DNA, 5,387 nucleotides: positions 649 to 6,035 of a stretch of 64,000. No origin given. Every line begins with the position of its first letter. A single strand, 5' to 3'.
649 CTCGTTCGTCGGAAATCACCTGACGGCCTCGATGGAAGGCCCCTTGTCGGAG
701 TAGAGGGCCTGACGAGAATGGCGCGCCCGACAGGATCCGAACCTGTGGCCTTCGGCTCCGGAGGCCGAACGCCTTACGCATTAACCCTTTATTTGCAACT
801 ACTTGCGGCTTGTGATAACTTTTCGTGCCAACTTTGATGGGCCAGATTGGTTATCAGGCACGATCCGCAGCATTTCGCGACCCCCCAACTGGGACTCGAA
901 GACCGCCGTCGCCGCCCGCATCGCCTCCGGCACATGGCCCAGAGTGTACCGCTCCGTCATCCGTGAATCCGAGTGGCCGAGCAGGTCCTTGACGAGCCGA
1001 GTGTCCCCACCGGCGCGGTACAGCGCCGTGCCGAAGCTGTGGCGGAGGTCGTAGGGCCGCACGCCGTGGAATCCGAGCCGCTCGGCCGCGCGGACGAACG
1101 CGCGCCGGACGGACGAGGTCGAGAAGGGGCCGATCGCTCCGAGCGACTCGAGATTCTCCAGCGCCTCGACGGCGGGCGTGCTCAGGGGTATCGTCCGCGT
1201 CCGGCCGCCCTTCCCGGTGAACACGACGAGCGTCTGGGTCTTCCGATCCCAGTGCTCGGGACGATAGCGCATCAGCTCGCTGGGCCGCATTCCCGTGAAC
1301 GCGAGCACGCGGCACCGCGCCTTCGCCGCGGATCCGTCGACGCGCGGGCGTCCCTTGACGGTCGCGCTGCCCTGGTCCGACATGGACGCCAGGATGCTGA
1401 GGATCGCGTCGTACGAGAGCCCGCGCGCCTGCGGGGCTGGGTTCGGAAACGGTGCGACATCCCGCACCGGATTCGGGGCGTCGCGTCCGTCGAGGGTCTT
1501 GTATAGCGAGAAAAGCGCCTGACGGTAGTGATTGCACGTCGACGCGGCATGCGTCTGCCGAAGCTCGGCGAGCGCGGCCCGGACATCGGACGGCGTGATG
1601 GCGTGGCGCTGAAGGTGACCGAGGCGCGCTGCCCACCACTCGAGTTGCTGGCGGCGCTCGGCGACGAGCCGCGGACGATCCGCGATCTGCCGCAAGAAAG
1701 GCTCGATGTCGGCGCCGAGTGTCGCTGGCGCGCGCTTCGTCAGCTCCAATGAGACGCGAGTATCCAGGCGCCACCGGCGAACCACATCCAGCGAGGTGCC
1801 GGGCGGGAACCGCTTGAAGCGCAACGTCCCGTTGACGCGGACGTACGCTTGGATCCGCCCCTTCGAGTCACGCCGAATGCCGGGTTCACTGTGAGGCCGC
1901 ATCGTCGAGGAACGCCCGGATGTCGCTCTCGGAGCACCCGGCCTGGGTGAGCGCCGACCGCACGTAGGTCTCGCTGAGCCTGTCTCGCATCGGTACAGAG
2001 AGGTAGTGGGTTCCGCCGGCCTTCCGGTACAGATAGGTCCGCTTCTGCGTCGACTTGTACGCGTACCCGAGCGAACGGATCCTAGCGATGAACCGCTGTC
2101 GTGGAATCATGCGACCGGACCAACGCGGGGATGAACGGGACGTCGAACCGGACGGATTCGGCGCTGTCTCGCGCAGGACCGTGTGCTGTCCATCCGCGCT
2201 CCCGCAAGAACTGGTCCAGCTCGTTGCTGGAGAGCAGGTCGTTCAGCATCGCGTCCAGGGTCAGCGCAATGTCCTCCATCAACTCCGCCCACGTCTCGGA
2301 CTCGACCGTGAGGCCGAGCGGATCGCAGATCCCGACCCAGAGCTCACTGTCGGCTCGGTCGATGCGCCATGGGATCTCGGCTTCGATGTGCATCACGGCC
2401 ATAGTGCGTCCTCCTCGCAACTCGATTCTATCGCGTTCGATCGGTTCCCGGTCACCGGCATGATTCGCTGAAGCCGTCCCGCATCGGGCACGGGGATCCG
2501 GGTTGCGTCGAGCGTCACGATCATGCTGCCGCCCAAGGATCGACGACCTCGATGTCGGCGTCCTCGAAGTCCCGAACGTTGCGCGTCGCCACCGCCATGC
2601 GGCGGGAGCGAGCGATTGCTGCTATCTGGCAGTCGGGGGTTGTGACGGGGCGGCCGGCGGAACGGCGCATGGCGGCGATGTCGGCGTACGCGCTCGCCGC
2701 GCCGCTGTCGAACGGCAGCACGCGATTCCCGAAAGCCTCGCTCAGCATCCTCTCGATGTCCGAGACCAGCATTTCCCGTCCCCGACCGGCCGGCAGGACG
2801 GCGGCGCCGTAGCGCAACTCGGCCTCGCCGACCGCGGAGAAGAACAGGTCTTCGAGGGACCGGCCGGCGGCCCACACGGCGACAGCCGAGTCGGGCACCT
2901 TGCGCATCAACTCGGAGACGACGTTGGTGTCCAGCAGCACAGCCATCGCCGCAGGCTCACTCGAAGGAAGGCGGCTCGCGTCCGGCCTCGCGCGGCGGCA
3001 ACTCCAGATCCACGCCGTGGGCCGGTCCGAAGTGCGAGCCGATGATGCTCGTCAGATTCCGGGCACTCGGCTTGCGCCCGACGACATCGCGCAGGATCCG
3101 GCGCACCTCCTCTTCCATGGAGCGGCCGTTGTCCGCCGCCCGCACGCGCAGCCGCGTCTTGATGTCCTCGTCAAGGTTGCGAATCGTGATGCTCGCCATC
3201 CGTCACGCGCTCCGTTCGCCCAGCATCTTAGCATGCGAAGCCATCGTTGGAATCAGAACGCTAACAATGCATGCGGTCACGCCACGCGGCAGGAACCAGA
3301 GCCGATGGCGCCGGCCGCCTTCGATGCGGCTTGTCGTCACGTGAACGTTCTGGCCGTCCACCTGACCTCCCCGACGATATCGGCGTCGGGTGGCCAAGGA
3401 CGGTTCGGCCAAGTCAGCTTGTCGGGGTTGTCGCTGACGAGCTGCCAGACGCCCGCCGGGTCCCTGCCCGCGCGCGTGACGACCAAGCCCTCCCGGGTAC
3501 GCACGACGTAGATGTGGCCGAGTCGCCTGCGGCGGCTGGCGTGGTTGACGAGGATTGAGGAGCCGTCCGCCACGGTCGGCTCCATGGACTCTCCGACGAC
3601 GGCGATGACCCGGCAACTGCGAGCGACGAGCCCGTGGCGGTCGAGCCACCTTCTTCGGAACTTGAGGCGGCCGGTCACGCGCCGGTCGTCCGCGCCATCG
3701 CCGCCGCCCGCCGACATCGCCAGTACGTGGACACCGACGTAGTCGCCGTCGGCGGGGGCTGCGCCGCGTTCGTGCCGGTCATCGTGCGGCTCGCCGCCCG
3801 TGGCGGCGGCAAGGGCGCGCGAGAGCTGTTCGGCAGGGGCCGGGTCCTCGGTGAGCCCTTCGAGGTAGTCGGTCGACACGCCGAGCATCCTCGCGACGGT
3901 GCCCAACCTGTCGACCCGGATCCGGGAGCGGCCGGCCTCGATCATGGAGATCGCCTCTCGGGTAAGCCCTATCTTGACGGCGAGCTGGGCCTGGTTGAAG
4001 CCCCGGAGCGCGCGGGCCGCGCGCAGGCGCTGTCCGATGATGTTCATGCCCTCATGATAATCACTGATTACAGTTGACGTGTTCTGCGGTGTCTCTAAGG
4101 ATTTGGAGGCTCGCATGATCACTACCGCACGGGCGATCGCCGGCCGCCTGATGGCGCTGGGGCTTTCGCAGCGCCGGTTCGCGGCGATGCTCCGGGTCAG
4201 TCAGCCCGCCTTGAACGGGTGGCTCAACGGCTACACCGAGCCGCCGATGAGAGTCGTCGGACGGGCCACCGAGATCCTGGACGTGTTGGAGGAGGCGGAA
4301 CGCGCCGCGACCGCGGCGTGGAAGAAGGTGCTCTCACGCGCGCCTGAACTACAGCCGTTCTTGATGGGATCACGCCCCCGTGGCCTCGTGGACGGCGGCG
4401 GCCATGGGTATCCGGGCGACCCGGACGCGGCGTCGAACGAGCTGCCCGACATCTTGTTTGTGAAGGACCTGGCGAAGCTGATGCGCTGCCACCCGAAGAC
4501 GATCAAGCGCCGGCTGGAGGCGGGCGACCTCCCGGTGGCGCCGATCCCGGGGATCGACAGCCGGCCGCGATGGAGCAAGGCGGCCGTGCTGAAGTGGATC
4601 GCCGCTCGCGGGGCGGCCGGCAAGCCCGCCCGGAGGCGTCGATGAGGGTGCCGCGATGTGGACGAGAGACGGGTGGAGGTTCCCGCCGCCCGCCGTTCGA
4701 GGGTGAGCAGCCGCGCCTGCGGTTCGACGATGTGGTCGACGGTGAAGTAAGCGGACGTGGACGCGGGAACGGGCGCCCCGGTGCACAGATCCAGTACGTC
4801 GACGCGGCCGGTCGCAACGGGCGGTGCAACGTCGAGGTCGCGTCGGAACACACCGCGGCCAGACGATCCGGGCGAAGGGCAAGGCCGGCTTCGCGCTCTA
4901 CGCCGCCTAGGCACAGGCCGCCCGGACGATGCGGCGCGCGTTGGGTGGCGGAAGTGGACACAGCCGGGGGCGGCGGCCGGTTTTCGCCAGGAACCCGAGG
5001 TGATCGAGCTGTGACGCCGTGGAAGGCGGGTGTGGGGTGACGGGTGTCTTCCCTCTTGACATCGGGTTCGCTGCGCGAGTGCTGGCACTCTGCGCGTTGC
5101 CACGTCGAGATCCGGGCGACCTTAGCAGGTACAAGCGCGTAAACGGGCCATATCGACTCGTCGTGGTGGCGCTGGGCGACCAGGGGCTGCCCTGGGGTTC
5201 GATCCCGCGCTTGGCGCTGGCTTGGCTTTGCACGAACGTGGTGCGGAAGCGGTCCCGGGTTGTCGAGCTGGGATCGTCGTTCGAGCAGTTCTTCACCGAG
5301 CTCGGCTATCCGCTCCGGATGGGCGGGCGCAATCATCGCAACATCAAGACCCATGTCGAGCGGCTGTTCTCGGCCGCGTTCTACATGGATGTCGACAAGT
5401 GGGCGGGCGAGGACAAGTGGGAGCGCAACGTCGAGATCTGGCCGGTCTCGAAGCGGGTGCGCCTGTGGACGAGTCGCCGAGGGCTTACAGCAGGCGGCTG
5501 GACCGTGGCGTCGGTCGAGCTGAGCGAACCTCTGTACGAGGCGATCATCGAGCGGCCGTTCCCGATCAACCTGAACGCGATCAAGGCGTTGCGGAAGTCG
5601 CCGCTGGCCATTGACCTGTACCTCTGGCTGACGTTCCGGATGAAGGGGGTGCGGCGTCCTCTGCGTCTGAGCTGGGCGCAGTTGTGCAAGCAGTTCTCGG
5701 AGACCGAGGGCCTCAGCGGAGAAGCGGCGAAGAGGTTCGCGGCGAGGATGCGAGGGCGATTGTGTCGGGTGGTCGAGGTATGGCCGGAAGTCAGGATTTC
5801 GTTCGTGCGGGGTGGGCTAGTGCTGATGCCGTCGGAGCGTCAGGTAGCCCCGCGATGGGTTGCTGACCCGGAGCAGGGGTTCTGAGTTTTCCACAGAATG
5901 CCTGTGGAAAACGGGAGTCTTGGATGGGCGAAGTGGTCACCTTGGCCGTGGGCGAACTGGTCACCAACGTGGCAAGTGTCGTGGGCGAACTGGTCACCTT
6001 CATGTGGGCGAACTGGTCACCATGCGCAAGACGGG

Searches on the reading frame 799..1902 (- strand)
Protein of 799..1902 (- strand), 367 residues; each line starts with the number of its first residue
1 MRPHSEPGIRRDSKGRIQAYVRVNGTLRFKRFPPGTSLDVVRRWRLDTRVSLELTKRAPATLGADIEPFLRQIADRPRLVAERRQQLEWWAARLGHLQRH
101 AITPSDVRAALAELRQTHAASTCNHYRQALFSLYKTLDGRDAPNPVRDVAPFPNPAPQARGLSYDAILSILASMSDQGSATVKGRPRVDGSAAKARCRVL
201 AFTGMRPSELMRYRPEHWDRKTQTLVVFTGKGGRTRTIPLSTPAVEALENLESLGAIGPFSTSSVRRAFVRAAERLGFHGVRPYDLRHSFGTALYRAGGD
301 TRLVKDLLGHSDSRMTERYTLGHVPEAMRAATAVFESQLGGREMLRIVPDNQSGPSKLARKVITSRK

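Call 32: search_protein_families(library=pfam, proteins=[window:799-1902:-], max_evalue=0.001)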
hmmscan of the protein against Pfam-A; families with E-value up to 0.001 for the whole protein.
window:799-1902:- (367 aa): 1 family
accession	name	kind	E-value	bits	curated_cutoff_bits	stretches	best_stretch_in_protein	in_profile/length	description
PF00589.27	Phage_integrase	-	2.9e-22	79.7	27.1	1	195-320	26-166/172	Phage integrase family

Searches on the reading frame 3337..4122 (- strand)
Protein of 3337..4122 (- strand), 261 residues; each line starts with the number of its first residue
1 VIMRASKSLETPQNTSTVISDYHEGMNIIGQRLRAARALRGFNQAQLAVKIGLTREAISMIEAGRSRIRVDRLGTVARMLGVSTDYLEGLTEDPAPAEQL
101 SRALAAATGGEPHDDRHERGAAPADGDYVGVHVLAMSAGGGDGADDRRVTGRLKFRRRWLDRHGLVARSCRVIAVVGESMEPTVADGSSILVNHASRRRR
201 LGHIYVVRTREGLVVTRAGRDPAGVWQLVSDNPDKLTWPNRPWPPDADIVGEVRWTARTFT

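Call 54: search_protein_families(library=pfam, proteins=[window:3337-4122:-], max_evalue=0.1)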
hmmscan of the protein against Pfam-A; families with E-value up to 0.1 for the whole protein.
window:3337-4122:- (261 aa): 7 families
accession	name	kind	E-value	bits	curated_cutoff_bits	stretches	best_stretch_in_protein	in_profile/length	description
PF01381.28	HTH_3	-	1.3e-13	51.2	23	1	33-87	1-55/55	Helix-turn-helix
PF00717.28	Peptidase_S24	-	7.9e-12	45.3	23.3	1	135-253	5-115/116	Peptidase S24-like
PF13560.12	HTH_31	-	1.3e-08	35.5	27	1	29-85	2-59/64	Helix-turn-helix domain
PF12844.13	HTH_19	-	5.5e-08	33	30.2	1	30-87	1-58/64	Helix-turn-helix domain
PF13443.12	HTH_26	-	0.002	18.7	22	1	32-83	1-53/63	Cro/C1-type HTH DNA-binding domain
PF13413.12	HTH_25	-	0.0092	16.2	24.6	0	32-65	1-34/62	Helix-turn-helix domain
PF04545.22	Sigma70_r4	-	0.015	15.3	24.1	0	37-62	17-41/50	Sigma-70, region 4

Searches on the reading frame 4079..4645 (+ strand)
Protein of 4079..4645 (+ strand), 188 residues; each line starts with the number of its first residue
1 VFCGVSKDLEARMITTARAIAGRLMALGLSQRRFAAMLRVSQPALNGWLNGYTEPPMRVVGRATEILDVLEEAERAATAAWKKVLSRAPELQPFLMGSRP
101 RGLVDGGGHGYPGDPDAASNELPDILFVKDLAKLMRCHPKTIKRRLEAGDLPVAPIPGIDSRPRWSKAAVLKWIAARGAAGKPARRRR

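Call 54: search_protein_families(library=pfam, proteins=[window:4079-4645:+], max_evalue=0.1)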
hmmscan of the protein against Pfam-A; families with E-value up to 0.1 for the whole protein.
window:4079-4645:+ (188 aa): 8 families
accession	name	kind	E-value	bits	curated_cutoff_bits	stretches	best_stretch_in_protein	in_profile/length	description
PF01381.28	HTH_3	-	3.7e-09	36.9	23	1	23-69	5-50/55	Helix-turn-helix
PF13560.12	HTH_31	-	4.9e-07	30.4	27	1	26-77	12-63/64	Helix-turn-helix domain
PF12728.13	HTH_17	-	2.2e-06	28.3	27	1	128-177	4-50/51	Helix-turn-helix domain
PF13384.12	HTH_23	-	0.00043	20.5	24.6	0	18-53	7-42/50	Homeodomain-like domain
PF13542.12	HTH_Tnp_ISL3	-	0.00093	19.1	27.4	0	128-147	29-48/51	Helix-turn-helix domain of transposase family ISL3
PF13744.12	HTH_37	-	0.011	16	27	1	16-51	19-54/80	Helix-turn-helix domain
PF13518.12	HTH_28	-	0.018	15.6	25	0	25-52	9-36/52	Helix-turn-helix domain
PF13551.12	HTH_29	-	0.018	15.6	28.1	0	19-52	2-36/64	Winged helix-turn helix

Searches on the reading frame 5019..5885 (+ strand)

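Call 54: search_protein_families(library=pfam, proteins=[window:5019-5885:+], max_evalue=0.1)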
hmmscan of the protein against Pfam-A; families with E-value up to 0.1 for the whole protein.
window:5019-5885:+ (288 aa): 1 family
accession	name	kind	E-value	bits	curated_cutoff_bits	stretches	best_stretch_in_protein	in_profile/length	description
PF04796.18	RepA_C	-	1.1e-20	75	26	1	58-211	2-165/181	Plasmid encoded RepA protein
